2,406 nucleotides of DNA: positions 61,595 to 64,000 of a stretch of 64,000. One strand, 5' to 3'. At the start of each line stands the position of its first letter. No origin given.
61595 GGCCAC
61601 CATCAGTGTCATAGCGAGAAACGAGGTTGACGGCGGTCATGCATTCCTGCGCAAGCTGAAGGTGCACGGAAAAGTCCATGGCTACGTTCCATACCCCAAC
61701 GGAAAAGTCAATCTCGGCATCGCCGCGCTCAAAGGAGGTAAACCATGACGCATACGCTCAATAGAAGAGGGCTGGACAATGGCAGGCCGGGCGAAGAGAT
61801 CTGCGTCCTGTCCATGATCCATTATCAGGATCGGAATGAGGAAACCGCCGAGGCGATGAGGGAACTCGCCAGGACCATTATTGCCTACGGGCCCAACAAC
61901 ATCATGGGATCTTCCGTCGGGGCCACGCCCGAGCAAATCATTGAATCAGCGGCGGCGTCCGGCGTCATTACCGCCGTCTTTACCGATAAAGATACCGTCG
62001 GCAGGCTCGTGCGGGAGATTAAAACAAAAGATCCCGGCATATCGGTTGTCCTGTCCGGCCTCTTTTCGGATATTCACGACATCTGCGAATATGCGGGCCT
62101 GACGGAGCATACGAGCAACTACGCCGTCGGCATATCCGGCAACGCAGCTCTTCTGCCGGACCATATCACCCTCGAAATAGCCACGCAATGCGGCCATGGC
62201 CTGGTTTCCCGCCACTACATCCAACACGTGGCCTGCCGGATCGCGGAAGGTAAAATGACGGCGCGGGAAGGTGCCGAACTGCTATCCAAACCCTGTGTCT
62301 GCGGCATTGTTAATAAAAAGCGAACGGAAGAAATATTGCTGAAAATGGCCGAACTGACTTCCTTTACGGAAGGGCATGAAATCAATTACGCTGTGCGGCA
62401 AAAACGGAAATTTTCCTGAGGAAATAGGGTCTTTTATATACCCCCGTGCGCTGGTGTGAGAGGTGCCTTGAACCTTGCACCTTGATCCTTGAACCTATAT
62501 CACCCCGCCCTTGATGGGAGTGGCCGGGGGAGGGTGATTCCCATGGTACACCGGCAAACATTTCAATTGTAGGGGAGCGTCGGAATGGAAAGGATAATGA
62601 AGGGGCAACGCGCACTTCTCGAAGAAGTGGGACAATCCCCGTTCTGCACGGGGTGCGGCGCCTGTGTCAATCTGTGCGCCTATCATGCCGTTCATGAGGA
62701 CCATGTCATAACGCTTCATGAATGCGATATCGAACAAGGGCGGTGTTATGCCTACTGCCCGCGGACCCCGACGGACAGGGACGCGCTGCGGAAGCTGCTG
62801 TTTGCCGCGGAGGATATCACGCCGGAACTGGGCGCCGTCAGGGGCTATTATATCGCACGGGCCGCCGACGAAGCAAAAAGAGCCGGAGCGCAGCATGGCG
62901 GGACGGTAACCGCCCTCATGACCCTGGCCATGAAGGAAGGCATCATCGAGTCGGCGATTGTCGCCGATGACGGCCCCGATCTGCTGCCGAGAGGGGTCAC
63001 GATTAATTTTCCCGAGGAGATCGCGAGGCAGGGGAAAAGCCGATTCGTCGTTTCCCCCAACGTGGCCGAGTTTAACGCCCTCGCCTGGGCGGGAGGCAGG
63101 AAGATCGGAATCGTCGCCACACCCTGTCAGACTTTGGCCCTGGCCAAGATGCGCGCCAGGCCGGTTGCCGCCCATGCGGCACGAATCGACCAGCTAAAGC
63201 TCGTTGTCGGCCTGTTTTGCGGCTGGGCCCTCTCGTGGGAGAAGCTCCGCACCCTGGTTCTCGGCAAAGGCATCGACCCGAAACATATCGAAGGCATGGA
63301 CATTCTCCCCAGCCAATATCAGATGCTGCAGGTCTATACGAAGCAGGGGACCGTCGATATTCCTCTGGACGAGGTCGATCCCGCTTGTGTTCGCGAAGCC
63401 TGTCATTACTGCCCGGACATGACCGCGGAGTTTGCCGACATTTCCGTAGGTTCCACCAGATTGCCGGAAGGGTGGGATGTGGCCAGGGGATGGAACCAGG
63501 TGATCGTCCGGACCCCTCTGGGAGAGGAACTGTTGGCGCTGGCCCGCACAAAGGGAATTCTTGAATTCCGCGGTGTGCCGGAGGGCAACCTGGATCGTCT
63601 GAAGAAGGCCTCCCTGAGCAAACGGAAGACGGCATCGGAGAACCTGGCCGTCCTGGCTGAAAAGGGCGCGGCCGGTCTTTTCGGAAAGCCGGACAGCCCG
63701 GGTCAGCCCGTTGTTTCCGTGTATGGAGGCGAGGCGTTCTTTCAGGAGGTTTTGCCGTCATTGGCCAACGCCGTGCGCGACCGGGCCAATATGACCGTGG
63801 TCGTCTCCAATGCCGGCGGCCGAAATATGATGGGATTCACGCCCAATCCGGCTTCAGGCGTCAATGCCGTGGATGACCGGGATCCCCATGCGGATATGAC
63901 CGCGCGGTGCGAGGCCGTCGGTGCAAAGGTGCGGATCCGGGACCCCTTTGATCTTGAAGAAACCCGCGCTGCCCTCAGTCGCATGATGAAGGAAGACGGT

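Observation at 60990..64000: Unlisted 3'-open ORF: FrhB-like FeS-flavoprotein fused to a degenerate IorA-like TPP segment, in an operon with a ferredoxin-like protein and an unknown protein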

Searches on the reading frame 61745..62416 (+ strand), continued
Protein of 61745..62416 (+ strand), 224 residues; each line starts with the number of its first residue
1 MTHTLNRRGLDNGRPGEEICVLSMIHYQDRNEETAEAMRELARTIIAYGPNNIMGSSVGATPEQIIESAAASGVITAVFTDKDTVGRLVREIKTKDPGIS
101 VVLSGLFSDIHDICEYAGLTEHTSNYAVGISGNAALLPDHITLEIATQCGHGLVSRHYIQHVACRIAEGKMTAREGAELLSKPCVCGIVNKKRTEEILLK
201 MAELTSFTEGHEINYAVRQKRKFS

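Call 95: search_protein_families(library=pfam, proteins=[L060:7096-9135:+, L081:7664-9589:+, L093:7761-8831:+, L045:1840-3687:+, L037:3601-5385:+, L039:7716-9449:+, L082:7653-9314:+, L089:4580-6118:+, L050:7640-9172:+, L079:7692-9179:+], max_evalue=0.000001)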
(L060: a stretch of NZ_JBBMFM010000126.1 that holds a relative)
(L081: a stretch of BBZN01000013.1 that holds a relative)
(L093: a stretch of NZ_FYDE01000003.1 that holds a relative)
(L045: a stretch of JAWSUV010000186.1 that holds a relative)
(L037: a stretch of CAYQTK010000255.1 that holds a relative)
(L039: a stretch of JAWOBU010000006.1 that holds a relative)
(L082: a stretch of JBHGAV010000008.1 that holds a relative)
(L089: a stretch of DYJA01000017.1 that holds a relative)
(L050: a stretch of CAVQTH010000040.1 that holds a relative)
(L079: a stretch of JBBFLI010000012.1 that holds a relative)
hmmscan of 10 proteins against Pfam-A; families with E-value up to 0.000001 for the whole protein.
L060:7096-9135:+ (680 aa): 5 families
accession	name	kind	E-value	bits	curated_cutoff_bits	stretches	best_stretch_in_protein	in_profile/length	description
PF13538.12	UvrD_C_2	-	9.1e-12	45.1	27.4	1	620-669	3-52/52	UvrD-like helicase C-terminal domain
PF01443.25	Viral_helicase1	-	2.5e-10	41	21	0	209-272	2-52/228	Viral superfamily 1 RNA helicase core domain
PF13361.12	UvrD_C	-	6.2e-09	36.2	25.6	0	617-668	285-345/350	UvrD-like helicase C-terminal domain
PF13245.12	AAA_19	-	5e-08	33.6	25.1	0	443-490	83-130/134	AAA domain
PF00580.27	UvrD-helicase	-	1.8e-07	31.5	23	1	195-490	4-252/271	UvrD/REP helicase N-terminal domain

L081:7664-9589:+ (642 aa): 2 families
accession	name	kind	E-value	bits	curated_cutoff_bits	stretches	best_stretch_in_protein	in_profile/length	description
PF00580.27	UvrD-helicase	-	7.2e-11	42.7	23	1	199-498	2-252/271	UvrD/REP helicase N-terminal domain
PF13245.12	AAA_19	-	1.1e-07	32.5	25.1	0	453-498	85-130/134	AAA domain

L093:7761-8831:+ (357 aa): 1 family
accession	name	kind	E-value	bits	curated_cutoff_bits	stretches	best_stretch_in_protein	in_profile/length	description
PF03401.19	TctC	-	8.2e-37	127.6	27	1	90-317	8-238/274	Tripartite tricarboxylate transporter family receptor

L045:1840-3687:+ (616 aa): 2 families
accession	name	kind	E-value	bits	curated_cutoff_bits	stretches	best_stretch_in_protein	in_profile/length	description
PF01314.23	AFOR_C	-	2.3e-83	280.9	27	1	223-609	4-385/385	Aldehyde ferredoxin oxidoreductase, domains 2 & 3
PF02730.20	AFOR_N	-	5.5e-61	206.2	29.8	1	8-208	1-197/199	Aldehyde ferredoxin oxidoreductase, N-terminal domain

L037:3601-5385:+ (595 aa): 2 families
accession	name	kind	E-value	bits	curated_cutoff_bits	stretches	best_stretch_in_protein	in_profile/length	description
PF19864.5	Radical_SAM_N2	-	4e-34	117.7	29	1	61-200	1-151/151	Radical SAM proteins, N-terminal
PF04055.27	Radical_SAM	-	1.1e-19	71.7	29.5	1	257-410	2-161/166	Radical SAM superfamily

L039:7716-9449:+ (578 aa): 2 families
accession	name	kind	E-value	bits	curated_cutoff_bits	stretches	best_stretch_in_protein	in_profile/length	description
PF19864.5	Radical_SAM_N2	-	4.7e-33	114.2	29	1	48-187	1-151/151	Radical SAM proteins, N-terminal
PF04055.27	Radical_SAM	-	1.6e-19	71.2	29.5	1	244-398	2-162/166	Radical SAM superfamily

L082:7653-9314:+ (554 aa): 0 families

L089:4580-6118:+ (513 aa): 1 family
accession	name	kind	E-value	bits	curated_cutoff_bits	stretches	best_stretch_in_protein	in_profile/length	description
PF00171.27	Aldedh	-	6e-160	533.2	23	1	45-507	5-461/461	Aldehyde dehydrogenase family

L050:7640-9172:+ (511 aa): 1 family
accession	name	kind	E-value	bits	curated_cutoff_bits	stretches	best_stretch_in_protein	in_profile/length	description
PF00171.27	Aldedh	-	1.6e-159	531.8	23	1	40-504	1-460/461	Aldehyde dehydrogenase family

L079:7692-9179:+ (496 aa): 1 family
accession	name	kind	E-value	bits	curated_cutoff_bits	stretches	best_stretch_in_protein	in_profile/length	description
PF00171.27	Aldedh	-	1.1e-158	529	23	1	26-491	1-461/461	Aldehyde dehydrogenase family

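Call 102: find_encoding_contigs(protein=P0129, flank=9000, max_places=2)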
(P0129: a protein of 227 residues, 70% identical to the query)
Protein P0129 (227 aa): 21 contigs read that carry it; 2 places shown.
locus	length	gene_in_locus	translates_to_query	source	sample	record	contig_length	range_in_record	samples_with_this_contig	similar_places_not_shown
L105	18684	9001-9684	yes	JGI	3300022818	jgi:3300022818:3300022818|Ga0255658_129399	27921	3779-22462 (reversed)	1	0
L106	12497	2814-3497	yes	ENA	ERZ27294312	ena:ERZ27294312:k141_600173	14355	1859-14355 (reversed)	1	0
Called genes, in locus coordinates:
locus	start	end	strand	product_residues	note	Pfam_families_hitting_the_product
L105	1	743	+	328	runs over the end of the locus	PF11453:DUF2950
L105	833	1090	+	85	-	-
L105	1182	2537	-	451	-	PF00772:DnaB, PF06745:ATPase (faint), PF13481:AAA_25, PF03796:DnaB_C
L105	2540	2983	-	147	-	PF01281:Ribosomal_L9_N, PF03948:Ribosomal_L9_C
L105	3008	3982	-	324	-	PF09991:DUF2232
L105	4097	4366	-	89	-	PF01084:Ribosomal_S18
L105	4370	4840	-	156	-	PF01250:Ribosomal_S6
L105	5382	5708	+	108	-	PF02201:SWIB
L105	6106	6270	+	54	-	-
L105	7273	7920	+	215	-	PF00440:TetR_N, PF13305:TetR_C_33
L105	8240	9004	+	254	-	PF00037:Fer4 (faint), PF12838:Fer4_7 (weak), PF13237:Fer4_10 (faint), PF13484:Fer4_16 (faint)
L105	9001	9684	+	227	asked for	-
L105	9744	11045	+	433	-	PF00083:Sugar_tr, PF03137:OATP (faint), PF07690:MFS_1, PF00854:PTR2 (faint), PF07690:MFS_1 (weak)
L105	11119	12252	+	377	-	PF04422:FrhB_FdhB_N, PF04432:FrhB_FdhB_C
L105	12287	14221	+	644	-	PF01855:POR_N, PF02775:TPP_enzyme_C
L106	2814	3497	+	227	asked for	-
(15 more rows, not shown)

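Call 103: find_encoding_contigs(protein=P0124, flank=7000, max_places=1)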
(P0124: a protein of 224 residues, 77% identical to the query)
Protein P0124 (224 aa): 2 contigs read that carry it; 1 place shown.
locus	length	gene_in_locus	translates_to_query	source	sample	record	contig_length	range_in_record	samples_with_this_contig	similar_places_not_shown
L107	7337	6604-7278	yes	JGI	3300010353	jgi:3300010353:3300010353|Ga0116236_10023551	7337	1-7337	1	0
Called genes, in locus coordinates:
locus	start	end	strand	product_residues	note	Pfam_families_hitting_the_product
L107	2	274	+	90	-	?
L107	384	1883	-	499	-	PF02629:CoA_binding, PF13380:CoA_binding_2, PF13607:Succ_CoA_lig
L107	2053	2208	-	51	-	-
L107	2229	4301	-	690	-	PF00135:COesterase, PF20434:BD-FAE (faint), PF00135:COesterase (weak)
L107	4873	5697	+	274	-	PF09296:NUDIX-like, PF09297:Zn_ribbon_NUD (weak), PF00293:NUDIX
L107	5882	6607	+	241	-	PF12838:Fer4_7 (weak)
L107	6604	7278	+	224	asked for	-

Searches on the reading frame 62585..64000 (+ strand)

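Call 3: search_protein_families(library=pfam, proteins=[window:62585-64000:+], max_evalue=1)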
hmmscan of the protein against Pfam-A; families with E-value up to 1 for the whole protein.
window:62585-64000:+ (472 aa): 8 families
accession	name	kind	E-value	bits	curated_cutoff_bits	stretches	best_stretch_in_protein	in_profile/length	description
PF04432.18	FrhB_FdhB_C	-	3.3e-35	121.6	23.3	1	172-330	2-146/150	Coenzyme F420 hydrogenase/dehydrogenase, beta subunit C terminus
PF04422.18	FrhB_FdhB_N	-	1.1e-12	48.3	22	1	89-160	2-74/78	Coenzyme F420 hydrogenase/dehydrogenase, beta subunit N-term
PF02775.26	TPP_enzyme_C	-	4.4e-09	36.7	21.9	1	371-472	44-145/151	Thiamine pyrophosphate enzyme, C-terminal TPP binding domain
PF23191.1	WH_MCM3_C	-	0.035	14.8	27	1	435-470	30-64/77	MCM3-like, winged helix domain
PF13622.12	4HBT_3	-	0.081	13.6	24.3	1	99-154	7-51/83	Acyl-CoA thioesterase N-terminal domain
PF12837.12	Fer4_6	-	0.31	11.5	25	1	21-35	9-23/24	4Fe-4S binding domain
PF13484.11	Fer4_16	-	0.48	11.7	30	1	21-48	2-30/66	4Fe-4S double cluster binding domain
PF13237.11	Fer4_10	-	0.57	10.6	25.5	1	21-59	9-53/53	4Fe-4S dicluster domain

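Call 4: search_protein_families(library=ncbifam, proteins=[window:62585-64000:+], max_evalue=1)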
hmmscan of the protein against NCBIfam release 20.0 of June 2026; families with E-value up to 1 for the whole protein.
window:62585-64000:+ (472 aa): 22 families
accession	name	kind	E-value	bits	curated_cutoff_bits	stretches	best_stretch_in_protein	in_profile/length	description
NF006807.0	PRK09325.1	subfamily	1.2e-47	162.3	269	1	82-356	4-273/283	coenzyme F420-reducing hydrogenase subunit beta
TIGR03289.1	frhB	equivalog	1.5e-41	142.3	331.5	1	86-356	5-270/275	coenzyme F420 hydrogenase subunit beta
NF006808.0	PRK09326.1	equivalog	1.7e-24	86.3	444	1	14-356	7-328/341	F420H2 dehydrogenase subunit F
NF040616.1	F420_dehyd_FpoF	exception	2.7e-22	79.2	475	1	14-357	6-328/337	F420H2 dehydrogenase subunit FpoF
TIGR03336.1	IOR_alpha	equivalog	8.8e-14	50.7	650.9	1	373-468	421-517/595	indolepyruvate ferredoxin oxidoreductase subunit alpha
TIGR03294.1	FrhG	equivalog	0.0011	18.8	245.5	1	15-62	170-219/228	coenzyme F420 hydrogenase subunit gamma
NF058623.1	HdaclCoAlyACT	equivalog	0.0016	17.2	600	1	371-467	435-528/575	2-hydroxyacyl-CoA lyase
NF058577.1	FdxA_fam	equivalog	0.0078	16.4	65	1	21-59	9-49/52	4Fe-4S ferredoxin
NF005504.0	PRK07118.1-3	equivalog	0.023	14.1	437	1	20-60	141-185/293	Fe-S cluster domain-containing protein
NF010368.0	PRK13795.1-3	equivalog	0.023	12.9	588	1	15-59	583-628/635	hypothetical protein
TIGR02912.1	sulfite_red_C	equivalog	0.025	13.6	324.1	1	20-65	170-220/314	sulfite reductase subunit C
TIGR04105.1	FeFe_hydrog_B1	subfamily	0.026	13.2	450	1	20-49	143-172/462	monomeric [FeFe] hydrogenase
NF040770.1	hetero_SS_HdrA2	exception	0.038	12.1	1100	1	19-79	577-634/777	CoB-CoM heterodisulfide reductase HdrA2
TIGR02700.1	flavo_MJ0208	hypoth_equivalog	0.055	12.7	251.35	1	21-46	179-204/234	dihydromethanopterin reductase (acceptor)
NF043069.1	T4HPD_activ_SAM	equivalog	0.076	12.4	425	1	21-61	53-95/299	trans-4-hydroxy-L-proline dehydratase activase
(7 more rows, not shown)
